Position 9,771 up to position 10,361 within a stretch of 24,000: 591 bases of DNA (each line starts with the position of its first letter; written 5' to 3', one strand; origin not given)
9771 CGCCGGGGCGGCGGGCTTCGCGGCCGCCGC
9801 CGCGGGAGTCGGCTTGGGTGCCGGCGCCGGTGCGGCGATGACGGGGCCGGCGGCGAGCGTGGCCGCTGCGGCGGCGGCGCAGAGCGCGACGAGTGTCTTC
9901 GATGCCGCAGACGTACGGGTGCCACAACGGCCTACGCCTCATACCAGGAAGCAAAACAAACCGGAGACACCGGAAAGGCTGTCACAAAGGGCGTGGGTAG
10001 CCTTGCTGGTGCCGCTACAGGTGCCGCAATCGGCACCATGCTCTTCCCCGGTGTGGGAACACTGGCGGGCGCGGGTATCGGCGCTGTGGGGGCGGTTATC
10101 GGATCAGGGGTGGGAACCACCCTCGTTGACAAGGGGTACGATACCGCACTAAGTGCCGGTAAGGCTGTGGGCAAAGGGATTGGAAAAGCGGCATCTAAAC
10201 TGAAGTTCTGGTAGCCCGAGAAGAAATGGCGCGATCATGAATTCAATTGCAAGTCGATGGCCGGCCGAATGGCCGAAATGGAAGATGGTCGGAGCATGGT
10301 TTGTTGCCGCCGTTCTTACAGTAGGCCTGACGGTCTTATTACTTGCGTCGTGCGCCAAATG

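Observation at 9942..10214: Glycine-zipper protein with a cationic tail: candidate pore-forming toxin or bacteriocin, possibly an orphan C-terminal module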

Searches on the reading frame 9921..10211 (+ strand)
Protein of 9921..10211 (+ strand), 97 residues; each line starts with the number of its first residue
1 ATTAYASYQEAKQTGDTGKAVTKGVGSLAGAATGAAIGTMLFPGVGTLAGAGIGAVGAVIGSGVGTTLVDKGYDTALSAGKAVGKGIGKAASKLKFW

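Call 6: search_protein_families(library=pfam, proteins=[window:9942-10211:+], max_evalue=1)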
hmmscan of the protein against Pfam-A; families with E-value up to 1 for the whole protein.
window:9942-10211:+ (90 aa): 1 family
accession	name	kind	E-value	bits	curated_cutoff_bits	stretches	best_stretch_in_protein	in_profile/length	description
PF13488.11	Gly-zipper_Omp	-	0.00018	21.8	25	1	18-57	1-42/46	Glycine zipper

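Call 7: search_protein_families(library=ncbifam, proteins=[window:9942-10211:+], max_evalue=1)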
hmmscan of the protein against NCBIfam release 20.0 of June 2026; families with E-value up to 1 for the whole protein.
window:9942-10211:+ (90 aa): 1 family
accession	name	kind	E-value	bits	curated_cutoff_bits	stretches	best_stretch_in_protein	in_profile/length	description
NF003324.0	PRK04334.1-4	equivalog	0.33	10.7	275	1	18-86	64-128/238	hypothetical protein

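Call 8: find_homologous_proteins(query=window:9942-10211:+, max_evalue=0.01)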
Query window:9942-10211:+ (90 aa): 1 proteins with E <= 0.01 among 204 candidates.
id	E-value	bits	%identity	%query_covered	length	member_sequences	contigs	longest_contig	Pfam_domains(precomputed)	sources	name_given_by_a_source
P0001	9.1e-5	40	100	8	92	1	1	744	-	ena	-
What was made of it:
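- Tried and rejected: The 90-aa query found only one partial relative, P0001 (call 8).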

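Call 10: find_related_loci(query=window:9942-10211:+, collection=genome_contigs, flank=10000)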
Query window:9942-10211:+ (90 aa) in genome_contigs; peptide patterns used: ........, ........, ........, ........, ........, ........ (x = any residue, [..] = any of these).
600 stretches matched a pattern, but none encodes a relative of the query by tblastn (E <= 1e-3).

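Call 16: search_protein_representatives(protein=window:9942-10211:+)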
Query: 90 residues. Proteins with E-value up to 0.001 (for the whole library): 59; up to 1e-10: 1; up to 1e-30: 0. The best 59 are listed.
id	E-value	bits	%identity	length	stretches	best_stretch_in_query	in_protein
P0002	3.7e-14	68.7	47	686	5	24-59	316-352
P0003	1.0e-09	54.4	49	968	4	9-52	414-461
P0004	3.9e-08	49.4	46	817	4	11-72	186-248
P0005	8.8e-08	48.3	47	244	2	21-57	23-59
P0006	1.6e-07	47.5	51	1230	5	16-52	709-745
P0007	6.0e-07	45.6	52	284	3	19-61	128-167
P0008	1.2e-06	44.7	46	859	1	1-87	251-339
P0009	2.0e-06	44.0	61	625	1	15-90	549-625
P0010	2.0e-06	43.9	40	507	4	18-66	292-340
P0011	3.3e-06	43.3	49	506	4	21-54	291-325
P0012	6.5e-06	42.3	52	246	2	20-68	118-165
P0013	9.5e-06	41.8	46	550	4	18-60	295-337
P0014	1.0e-05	41.7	42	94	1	21-85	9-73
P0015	1.1e-05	41.6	47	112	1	11-68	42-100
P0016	3.3e-05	40.1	64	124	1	21-56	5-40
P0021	1.4e-04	38.1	54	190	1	19-90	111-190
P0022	1.5e-04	38.0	51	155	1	12-83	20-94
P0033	3.1e-04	37.0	50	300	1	18-84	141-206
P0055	7.9e-04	35.7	48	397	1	8-90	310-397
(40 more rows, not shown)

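Call 18: search_protein_families(library=pfam, proteins=[P0009, P0021, P0055, P0008, P0033, P0022, P0002, P0003, P0004], max_evalue=0.1)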
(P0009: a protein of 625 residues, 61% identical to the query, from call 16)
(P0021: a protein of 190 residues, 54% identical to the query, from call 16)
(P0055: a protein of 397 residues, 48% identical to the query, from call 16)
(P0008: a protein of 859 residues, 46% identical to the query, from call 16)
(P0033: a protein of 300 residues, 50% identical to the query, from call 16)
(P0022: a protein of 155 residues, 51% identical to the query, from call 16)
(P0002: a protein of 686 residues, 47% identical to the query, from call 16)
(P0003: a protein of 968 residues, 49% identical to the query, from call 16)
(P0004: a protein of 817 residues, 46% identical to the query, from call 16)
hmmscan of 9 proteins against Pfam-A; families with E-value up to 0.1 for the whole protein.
P0009 (625 aa): 1 family
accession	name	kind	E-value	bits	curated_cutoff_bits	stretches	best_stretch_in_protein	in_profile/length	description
PF13488.11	Gly-zipper_Omp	-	0.00012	22.3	25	1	553-592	2-42/46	Glycine zipper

P0021 (190 aa): 1 family
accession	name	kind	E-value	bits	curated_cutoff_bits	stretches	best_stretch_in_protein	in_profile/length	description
PF13488.11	Gly-zipper_Omp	-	0.0024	18.2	25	1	110-150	1-42/46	Glycine zipper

P0055 (397 aa): 1 family
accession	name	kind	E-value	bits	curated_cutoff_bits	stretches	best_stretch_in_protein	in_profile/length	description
PF09177.16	STX6_10_61_N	-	0.042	14.8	29.4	0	93-140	13-62/99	Syntaxin 6/10/61, N-terminal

P0008 (859 aa): 2 families
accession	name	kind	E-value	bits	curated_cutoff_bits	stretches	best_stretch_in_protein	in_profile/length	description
PF13539.11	Peptidase_M15_4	-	1.5e-07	32.3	25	1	535-599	2-70/70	D-alanyl-D-alanine carboxypeptidase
PF06904.17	Extensin-like_C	-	0.0077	16.9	25.4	1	518-552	78-112/176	Extensin-like protein C-terminus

P0033 (300 aa): 3 families
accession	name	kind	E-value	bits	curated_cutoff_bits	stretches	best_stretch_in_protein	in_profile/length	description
PF13488.11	Gly-zipper_Omp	-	0.0061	16.9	25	1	141-176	1-37/46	Glycine zipper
PF13441.11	Gly-zipper_YMGG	-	0.0068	16.5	28.9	1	140-178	4-43/45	YMGG-like Gly-zipper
PF10439.15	Bacteriocin_IIc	-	0.015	15.7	27.1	1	128-175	13-57/59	Bacteriocin class II with double-glycine leader peptide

P0022 (155 aa): 6 families
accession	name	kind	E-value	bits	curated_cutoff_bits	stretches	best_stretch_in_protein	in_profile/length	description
PF13488.11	Gly-zipper_Omp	-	9.7e-06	25.9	25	1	30-64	1-36/46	Glycine zipper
PF13441.11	Gly-zipper_YMGG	-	0.00039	20.5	28.9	1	27-64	2-40/45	YMGG-like Gly-zipper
PF11981.13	DUF3482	-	0.016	15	29.2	1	24-69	147-191/293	Domain of unknown function (DUF3482)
PF10439.15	Bacteriocin_IIc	-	0.025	15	27.1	1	24-63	20-56/59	Bacteriocin class II with double-glycine leader peptide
PF20721.2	C19orf12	-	0.033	14.4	30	1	20-64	35-77/163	C19orf12-like protein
PF21724.2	DUF6861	-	0.037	13.9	28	1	27-70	42-84/194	Family of unknown function (DUF6861)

P0002 (686 aa): 5 families
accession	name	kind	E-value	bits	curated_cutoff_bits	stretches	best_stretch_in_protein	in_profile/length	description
PF13488.11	Gly-zipper_Omp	-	5.1e-11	42.7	25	3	315-349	6-41/46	Glycine zipper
PF06897.17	DUF1269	-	8.8e-06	26.4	26.9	0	482-517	1-37/100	Protein of unknown function (DUF1269)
PF13441.11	Gly-zipper_YMGG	-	0.00038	20.5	28.9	2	480-517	9-43/45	YMGG-like Gly-zipper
PF04306.18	DUF456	-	0.0019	18.9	29.4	1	391-429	56-95/139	Protein of unknown function (DUF456)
PF20721.2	C19orf12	-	0.042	14.1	30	1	483-573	46-142/163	C19orf12-like protein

P0003 (968 aa): 6 families
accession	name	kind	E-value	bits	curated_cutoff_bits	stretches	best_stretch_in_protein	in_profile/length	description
PF13488.11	Gly-zipper_Omp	-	9.4e-12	45.1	25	3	428-463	2-38/46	Glycine zipper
PF13441.11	Gly-zipper_YMGG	-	2.2e-07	30.9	28.9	2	425-463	3-42/45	YMGG-like Gly-zipper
PF06897.17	DUF1269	-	0.0074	17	26.9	1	580-618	2-40/100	Protein of unknown function (DUF1269)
PF25443.1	ANG-1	-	0.0084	16.7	28.5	1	865-936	18-90/105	ANG-1-like domain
PF05433.20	Rick_17kDa_Anti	-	0.019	15.3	24.2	2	577-611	1-40/43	Glycine zipper 2TM domain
PF06595.17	BDV_P24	-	0.021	15.2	27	1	822-890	84-151/202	Borna disease virus P24 protein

P0004 (817 aa): 3 families
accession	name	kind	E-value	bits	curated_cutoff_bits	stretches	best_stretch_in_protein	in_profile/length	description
PF13441.11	Gly-zipper_YMGG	-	0.00062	19.9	28.9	2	646-677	11-43/45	YMGG-like Gly-zipper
PF21724.2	DUF6861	-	0.00063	19.7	28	2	188-231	40-82/194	Family of unknown function (DUF6861)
PF13488.11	Gly-zipper_Omp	-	0.026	14.9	25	1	302-334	2-35/46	Glycine zipper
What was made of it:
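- On Pfam PF13488 Gly-zipper_Omp: 21.8 bits for the window ORF and 22.3 for P0009 (calls 6, 18). The tape-measure-type relative P0022 passes at 25.9 (call 18).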

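Call 19: find_encoding_contigs(protein=P0009, flank=6000, max_places=4)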
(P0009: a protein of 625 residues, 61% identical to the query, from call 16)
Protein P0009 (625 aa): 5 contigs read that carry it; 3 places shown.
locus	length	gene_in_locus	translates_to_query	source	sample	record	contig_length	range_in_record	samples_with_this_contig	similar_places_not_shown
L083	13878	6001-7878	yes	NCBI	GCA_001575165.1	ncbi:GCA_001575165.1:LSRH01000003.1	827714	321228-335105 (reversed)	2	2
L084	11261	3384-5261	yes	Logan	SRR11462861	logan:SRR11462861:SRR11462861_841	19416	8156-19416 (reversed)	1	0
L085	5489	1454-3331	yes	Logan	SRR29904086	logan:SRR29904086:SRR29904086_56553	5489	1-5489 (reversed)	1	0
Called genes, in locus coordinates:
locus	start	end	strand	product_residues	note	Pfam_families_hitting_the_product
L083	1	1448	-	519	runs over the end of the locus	PF00174:Oxidored_molyb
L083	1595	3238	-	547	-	PF00501:AMP-binding, PF13193:AMP-binding_C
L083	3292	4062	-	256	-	PF00106:adh_short, PF08659:KR, PF13561:adh_short_C2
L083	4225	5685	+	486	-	PF01235:Na_Ala_symp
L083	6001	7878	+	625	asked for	-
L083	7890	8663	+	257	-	-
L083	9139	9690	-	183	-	PF00440:TetR_N, PF17937:TetR_C_28 (weak)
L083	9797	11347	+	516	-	PF07690:MFS_1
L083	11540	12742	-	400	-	PF06259:Abhydrolase_8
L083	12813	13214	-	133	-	PF03928:HbpS-like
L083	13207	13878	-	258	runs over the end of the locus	PF00106:adh_short, PF01370:Epimerase (weak), PF08659:KR (faint), PF13561:adh_short_C2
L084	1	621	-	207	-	?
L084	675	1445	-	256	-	PF00106:adh_short, PF08659:KR, PF13561:adh_short_C2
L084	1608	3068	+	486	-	PF01235:Na_Ala_symp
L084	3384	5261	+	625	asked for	-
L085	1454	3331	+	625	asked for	-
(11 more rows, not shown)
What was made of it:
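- The neighbours in T. pulmonis are a Na/Ala symporter and TetR/MFS genes (call 19).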

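Call 22: search_protein_families(library=ncbifam, proteins=[P0009, P0021, P0055, L083:7890-8660:+], max_evalue=1)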
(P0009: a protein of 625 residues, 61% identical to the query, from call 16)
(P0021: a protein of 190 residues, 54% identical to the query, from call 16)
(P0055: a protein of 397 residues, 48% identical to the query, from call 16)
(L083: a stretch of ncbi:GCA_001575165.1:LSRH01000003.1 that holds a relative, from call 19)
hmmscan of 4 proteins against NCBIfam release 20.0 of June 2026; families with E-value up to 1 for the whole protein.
P0009 (625 aa): 0 families

P0021 (190 aa): 2 families
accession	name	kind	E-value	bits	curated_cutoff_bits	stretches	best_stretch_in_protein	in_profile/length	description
NF041559.1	BTH_I2691_fam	subfamily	0.15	10.5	150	1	15-157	604-753/858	T6SS effector BTH_I2691 family protein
NF053611.1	YiaD_Gzip_OmpA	equivalog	0.26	11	175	1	106-149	27-70/206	YiaD family glycine zipper/OmpA-like lipoprotein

P0055 (397 aa): 2 families
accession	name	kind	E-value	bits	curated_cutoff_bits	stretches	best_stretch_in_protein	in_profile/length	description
NF053611.1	YiaD_Gzip_OmpA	equivalog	0.0014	18.3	175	1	318-364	24-71/206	YiaD family glycine zipper/OmpA-like lipoprotein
NF007450.0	PRK10015.1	subfamily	0.017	13.8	466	1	137-196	246-304/429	FAD-dependent oxidoreductase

L083:7890-8660:+ (257 aa): 0 families
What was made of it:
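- On Glycine-zipper membrane-depolarising antibacterial toxins (Tse4, Ssp6, TelE, EsxX, CdzC/D): P0009's N-terminus has no Pfam or NCBIfam domain (calls 18, 22).
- A weak NCBIfam YiaD hit for P0055 (E 0.0014, 18 bits against a 175-bit cut-off, call 22).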

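Call 24: find_homologous_proteins(query=A1, max_evalue=0.001)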
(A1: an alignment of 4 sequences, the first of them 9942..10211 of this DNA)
Query A1 (4 sequences) (90 aa, profile of the alignment): 284 proteins with E <= 0.001 among 8000 candidates; the best 120 are listed.
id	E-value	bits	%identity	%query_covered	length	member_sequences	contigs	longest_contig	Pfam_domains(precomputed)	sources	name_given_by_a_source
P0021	1.1e-35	140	43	66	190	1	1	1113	-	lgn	-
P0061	5.3e-12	64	80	11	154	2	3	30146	-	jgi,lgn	-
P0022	8.0e-12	63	40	61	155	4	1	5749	PF13488.12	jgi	jgi:phage tail tape-measure protein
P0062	1.8e-11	62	-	-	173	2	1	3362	-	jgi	jgi:hypothetical protein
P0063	2.3e-11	62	44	58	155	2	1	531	-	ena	-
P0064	2.3e-11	61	45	89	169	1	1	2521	-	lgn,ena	-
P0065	3.2e-11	61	89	10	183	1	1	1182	-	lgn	-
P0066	4.3e-11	61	44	58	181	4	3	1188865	-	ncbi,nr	ncbi:hypothetical protein EXW72_10695 [Pseudomonas sp. BCA14]|nr:hypothetical protein EXW70_12195 [P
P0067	4.5e-11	61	47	89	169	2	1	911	-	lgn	-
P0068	5.1e-11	60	42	63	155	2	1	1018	PF13488.12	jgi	jgi:phage tail tape-measure protein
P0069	7.0e-11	60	-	-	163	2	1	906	-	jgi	jgi:hypothetical protein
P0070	7.5e-11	60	43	54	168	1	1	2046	-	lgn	-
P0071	1.1e-10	59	70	11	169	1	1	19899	-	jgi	jgi:hypothetical protein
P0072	1.1e-10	59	42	61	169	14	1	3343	PF13488.12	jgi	jgi:phage tail tape-measure protein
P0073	1.2e-10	59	42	61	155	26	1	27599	PF13488.12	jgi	-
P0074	2.5e-10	58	41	58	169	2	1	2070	PF13488.12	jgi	jgi:phage tail tape-measure protein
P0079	4.7e-9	54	-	-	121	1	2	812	PF13488.12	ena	-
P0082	3.0e-8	51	49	71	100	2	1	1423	PF13441.13,PF13488.12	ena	-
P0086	4.1e-8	51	62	29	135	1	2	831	PF13488.12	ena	-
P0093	1.4e-7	49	-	-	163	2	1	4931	PF13488.12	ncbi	-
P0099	2.5e-7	48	-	-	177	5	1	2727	PF13488.12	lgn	-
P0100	2.6e-7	48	-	-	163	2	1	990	PF13488.12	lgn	-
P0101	2.8e-7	48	-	-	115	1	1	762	PF13488.12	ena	-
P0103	3.5e-7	48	-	-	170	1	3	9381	PF13488.12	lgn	-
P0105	4.0e-7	48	-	-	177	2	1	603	PF11981.14,PF13488.12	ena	-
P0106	4.5e-7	48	-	-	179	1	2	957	PF13488.12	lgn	-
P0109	7.8e-7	47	-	-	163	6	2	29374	PF13488.12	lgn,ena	-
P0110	8.1e-7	47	42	58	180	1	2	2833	PF13488.12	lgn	-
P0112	8.3e-7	47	41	36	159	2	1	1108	PF13488.12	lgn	-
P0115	9.0e-7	47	-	-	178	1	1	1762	PF13488.12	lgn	-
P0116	1.0e-6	47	-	-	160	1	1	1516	PF13441.13,PF13488.12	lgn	-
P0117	1.0e-6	47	-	-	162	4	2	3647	PF13488.12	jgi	jgi:uncharacterized protein YcfJ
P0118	1.1e-6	46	-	-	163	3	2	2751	PF13488.12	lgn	-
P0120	1.2e-6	46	40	58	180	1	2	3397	PF13488.12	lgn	-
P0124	1.8e-6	46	-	-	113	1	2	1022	PF13488.12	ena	-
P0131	2.6e-6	45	-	-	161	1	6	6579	PF13488.12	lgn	-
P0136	3.5e-6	45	67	27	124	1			PF13488.12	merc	-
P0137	3.7e-6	45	-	-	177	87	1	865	PF13488.12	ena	-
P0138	3.8e-6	45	-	-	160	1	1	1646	PF13488.12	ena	-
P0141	4.1e-6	45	51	44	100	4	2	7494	PF13441.13,PF13488.12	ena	-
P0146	5.2e-6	44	-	-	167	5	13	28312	PF13488.12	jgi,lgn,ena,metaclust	jgi:hypothetical protein|metaclust:\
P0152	6.6e-6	44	-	-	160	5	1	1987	PF13488.12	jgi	-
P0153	6.7e-6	44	-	-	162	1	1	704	PF13488.12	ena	-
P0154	6.9e-6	44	-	-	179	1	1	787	PF02382.21,PF13488.12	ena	-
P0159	7.3e-6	44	-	-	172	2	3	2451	PF13488.12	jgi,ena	jgi:phage tail tape-measure protein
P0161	8.1e-6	44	-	-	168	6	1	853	PF13488.12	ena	-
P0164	8.9e-6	44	-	-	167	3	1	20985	PF13488.12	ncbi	-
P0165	9.0e-6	43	-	-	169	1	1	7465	PF13488.12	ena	-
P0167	9.9e-6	43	-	-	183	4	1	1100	PF13488.12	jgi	jgi:hypothetical protein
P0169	1.0e-5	43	-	-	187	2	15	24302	PF13488.12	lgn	-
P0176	1.4e-5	43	-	-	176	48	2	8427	PF13488.12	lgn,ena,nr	nr:glycine zipper domain-containing protein [Caldimonas sp.]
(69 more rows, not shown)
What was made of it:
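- Tried and rejected: It was swamped by generic glycine-zipper and tape-measure fragments shorter than 190 aa and missed P0009 and P0055 (call 24).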

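Call 25: find_encoding_contigs(protein=P0055, flank=8000, max_places=4)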
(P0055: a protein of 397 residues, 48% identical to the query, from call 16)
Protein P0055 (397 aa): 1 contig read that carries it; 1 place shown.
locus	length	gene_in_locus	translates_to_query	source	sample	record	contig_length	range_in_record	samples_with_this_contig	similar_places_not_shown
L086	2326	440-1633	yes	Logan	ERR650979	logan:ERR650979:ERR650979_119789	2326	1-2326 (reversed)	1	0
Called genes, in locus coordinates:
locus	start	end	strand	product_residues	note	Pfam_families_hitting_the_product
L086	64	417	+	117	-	-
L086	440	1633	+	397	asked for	-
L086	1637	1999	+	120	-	-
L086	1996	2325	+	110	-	?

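Call 26: find_encoding_contigs(protein=P0021, flank=8000, max_places=4)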
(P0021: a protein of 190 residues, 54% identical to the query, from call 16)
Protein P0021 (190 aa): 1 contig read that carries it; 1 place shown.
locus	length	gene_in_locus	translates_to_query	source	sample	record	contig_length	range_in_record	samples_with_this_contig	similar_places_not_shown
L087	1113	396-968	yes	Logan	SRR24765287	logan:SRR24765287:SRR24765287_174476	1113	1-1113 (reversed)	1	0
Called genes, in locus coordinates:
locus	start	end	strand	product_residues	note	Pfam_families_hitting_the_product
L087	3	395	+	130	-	?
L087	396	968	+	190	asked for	-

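Call 29: search_protein_families(library=pfam, proteins=[L086:64-414:+, L086:1637-1996:+, L087:12-392:+, L083:8686-8950:+, L086:1996-2325:+], max_evalue=1)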
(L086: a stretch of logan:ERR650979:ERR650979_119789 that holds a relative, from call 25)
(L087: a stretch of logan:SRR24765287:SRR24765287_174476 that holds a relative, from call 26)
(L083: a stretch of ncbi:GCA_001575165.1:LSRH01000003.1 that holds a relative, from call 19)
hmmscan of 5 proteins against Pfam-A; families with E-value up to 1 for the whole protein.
L086:64-414:+ (117 aa): 0 families

L086:1637-1996:+ (120 aa): 1 family
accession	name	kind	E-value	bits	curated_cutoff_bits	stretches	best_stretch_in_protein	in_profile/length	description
PF20176.3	DUF6541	-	0.27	9.9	29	1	5-39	367-399/646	Family of unknown function (DUF6541)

L087:12-392:+ (127 aa): 0 families

L083:8686-8950:+ (88 aa): 3 families
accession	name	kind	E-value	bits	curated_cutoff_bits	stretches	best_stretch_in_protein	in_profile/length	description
PF05975.17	EcsB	-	0.014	14.8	30.7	1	19-83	97-157/383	Bacterial ABC transporter protein EcsB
PF02300.22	Fumarate_red_C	-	0.062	13.8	24.2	1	20-71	34-86/127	Fumarate reductase subunit C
PF24151.2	ArlX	-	0.32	10.9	28.7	1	42-71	1-30/229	ArlX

L086:1996-2325:+ (110 aa): 0 families

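Call 54: list_cluster_members(proteins=[window:9993-10211:+, P0009, P0180, window:10237-11052:+, window:11091-11351:+, P0055, P0021])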
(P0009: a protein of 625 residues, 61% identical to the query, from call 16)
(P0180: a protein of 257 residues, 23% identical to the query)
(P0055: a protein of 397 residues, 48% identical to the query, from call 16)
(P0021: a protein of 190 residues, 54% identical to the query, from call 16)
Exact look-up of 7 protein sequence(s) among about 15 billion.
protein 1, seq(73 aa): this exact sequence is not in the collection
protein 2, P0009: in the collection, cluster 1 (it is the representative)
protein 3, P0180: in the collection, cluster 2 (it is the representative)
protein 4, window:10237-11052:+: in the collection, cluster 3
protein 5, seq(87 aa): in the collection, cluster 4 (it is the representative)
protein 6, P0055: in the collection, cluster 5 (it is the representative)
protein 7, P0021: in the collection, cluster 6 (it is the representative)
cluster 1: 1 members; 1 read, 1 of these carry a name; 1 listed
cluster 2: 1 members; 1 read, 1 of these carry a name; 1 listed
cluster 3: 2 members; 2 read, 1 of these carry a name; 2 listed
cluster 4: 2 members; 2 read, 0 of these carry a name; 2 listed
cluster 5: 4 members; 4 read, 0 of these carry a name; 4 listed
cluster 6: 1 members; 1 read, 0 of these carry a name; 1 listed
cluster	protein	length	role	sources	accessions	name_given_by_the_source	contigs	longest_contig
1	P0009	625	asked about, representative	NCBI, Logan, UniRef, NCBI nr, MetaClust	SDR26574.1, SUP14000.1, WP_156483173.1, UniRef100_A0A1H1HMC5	hypothetical protein SAMN04489765_4368 [Tsukamurella pulmonis] | Uncharacterized protein n=1 Tax=Tsukamurella pulmonis TaxID=47312 RepID=A0A1H1HMC5_9ACTN | hypothetical protein [Tsukamurella pulmonis]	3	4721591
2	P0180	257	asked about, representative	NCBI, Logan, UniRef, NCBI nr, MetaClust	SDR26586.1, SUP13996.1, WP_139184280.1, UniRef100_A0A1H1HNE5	hypothetical protein SAMN04489765_4369 [Tsukamurella pulmonis] | PH domain-containing protein n=1 Tax=Tsukamurella pulmonis TaxID=47312 ... | hypothetical protein [Tsukamurella pulmonis]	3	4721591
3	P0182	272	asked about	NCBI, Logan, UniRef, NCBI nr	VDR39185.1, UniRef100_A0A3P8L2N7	Uncharacterised protein [Tsukamurella paurometabola] | Uncharacterized protein n=1 Tax=Tsukamurella paurometabola TaxID=2061 ...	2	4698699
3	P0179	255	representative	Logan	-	-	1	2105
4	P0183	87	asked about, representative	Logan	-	-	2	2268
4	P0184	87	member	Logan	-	-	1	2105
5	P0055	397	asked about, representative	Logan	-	-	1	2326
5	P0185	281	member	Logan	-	-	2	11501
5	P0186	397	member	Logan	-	-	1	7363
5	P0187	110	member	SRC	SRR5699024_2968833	-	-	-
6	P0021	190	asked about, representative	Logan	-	-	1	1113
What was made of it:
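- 9993..10214 (+): 73-aa ORF from GTG 9993, the only way the remnant could still be translated. An ATG at 10038 would give 58 aa. The exact 73-aa sequence is absent from the 15-billion-protein collection (call 54).
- The 73-aa sequence is not annotated in any public protein set searched (call 54).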

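Call 55: find_encoding_contigs(protein=P0185, flank=10000, max_places=3)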
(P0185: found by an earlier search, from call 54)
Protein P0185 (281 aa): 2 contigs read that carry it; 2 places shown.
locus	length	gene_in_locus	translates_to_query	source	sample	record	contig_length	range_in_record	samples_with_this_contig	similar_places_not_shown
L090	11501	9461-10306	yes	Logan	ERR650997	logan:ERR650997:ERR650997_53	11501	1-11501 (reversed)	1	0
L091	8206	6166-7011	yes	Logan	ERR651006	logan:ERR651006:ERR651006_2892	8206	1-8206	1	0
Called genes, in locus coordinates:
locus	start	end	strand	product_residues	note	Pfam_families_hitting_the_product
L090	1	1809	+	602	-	?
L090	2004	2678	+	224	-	PF00528:BPD_transp_1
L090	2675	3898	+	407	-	PF00005:ABC_tran, PF13304:AAA_21 (faint)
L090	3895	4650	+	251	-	PF00528:BPD_transp_1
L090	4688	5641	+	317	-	PF04069:OpuAC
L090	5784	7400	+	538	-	PF00501:AMP-binding, PF13193:AMP-binding_C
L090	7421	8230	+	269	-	PF07848:PaaX, PF20803:PaaX_M, PF08223:PaaX_C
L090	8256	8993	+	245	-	-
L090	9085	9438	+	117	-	-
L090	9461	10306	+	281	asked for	-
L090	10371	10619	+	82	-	-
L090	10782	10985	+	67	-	-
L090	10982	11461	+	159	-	-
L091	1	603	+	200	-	?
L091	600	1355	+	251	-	PF00528:BPD_transp_1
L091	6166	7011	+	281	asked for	-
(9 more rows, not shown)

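Call 56: find_encoding_contigs(protein=P0186, flank=10000, max_places=3)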
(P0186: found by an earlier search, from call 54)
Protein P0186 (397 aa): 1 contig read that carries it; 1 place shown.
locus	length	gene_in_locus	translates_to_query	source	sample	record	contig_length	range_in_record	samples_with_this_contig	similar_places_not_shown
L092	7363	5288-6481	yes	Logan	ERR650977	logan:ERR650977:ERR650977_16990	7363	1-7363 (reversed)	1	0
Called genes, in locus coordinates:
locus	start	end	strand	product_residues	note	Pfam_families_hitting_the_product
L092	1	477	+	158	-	?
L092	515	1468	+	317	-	PF04069:OpuAC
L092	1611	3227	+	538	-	PF00501:AMP-binding, PF13193:AMP-binding_C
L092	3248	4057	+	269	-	PF07848:PaaX, PF20803:PaaX_M, PF08223:PaaX_C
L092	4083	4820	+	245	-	-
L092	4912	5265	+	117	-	-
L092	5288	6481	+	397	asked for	-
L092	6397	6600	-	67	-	-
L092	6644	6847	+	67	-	-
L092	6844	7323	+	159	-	-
